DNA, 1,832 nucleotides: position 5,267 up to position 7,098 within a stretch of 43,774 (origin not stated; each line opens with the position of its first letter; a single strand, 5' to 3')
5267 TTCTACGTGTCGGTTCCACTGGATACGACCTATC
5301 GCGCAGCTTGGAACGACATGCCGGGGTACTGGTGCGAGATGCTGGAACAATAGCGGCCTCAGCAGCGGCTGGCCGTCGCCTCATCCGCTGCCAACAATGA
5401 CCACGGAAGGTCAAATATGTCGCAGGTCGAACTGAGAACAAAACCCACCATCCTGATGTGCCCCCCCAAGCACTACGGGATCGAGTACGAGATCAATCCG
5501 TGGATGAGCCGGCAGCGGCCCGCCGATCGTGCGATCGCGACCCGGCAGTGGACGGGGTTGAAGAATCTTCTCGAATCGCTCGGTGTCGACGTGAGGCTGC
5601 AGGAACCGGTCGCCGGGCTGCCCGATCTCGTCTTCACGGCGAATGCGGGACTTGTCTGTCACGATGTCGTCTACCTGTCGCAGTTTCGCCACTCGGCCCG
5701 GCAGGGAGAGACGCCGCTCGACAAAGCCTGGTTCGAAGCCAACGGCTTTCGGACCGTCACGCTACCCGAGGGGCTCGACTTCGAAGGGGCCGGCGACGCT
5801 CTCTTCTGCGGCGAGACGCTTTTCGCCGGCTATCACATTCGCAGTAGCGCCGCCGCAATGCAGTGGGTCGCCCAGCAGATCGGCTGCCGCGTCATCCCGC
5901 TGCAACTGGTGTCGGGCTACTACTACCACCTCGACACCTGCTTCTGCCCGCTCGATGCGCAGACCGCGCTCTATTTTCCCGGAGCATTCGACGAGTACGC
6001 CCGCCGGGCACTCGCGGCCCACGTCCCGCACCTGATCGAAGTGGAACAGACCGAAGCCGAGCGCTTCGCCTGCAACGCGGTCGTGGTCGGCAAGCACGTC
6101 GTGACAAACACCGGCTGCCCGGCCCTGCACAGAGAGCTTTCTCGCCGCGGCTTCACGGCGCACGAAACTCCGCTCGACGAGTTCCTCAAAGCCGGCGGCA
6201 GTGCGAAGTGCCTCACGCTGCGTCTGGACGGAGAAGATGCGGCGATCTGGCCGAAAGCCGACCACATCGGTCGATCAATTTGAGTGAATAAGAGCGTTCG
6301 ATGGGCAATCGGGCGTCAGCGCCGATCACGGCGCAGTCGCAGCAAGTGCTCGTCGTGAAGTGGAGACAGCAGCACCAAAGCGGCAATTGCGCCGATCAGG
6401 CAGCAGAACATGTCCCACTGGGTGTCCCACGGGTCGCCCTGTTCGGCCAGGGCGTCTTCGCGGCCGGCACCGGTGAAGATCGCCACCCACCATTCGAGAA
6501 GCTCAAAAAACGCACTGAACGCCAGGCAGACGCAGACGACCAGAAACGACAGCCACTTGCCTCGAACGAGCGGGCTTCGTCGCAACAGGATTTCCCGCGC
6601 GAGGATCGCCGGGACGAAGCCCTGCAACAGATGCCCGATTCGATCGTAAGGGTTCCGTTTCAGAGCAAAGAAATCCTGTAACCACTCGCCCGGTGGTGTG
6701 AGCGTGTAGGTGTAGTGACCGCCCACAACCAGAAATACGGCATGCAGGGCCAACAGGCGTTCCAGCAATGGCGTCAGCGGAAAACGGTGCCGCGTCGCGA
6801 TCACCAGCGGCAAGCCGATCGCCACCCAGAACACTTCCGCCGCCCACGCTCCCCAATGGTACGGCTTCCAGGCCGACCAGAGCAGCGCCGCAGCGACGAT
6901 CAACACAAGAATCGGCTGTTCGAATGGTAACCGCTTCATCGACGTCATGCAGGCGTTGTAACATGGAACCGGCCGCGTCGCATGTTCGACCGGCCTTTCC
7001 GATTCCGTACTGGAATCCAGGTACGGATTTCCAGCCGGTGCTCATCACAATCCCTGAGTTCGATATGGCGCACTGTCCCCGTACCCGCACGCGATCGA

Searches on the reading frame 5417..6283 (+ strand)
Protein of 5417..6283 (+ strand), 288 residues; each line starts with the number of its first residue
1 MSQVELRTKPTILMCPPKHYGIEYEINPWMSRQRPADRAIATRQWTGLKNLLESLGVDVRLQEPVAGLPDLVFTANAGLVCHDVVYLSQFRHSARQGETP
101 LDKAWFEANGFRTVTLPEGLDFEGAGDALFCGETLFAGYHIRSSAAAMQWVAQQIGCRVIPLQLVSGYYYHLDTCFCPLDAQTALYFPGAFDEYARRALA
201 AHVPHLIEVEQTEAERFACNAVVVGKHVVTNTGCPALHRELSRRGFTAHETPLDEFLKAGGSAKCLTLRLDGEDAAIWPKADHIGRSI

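Call 8: search_protein_families(library=pfam, proteins=[window:5417-6283:+], max_evalue=0.001)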
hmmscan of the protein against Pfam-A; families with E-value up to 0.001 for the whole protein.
window:5417-6283:+ (288 aa): 1 family
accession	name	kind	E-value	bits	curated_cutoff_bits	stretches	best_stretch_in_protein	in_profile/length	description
PF19420.4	DDAH_eukar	-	1.2e-12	48.1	23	1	36-268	23-288/291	N,N dimethylarginine dimethylhydrolase, eukaryotic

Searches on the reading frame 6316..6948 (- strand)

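Call 8: search_protein_families(library=pfam, proteins=[window:6316-6948:-], max_evalue=0.001)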
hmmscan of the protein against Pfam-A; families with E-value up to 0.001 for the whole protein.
window:6316-6948:- (210 aa): 1 family
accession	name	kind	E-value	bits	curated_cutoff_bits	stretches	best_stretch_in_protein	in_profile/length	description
PF09997.14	DUF2238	-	5.9e-52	175.7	26.4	1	44-182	2-139/140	Predicted membrane protein (DUF2238)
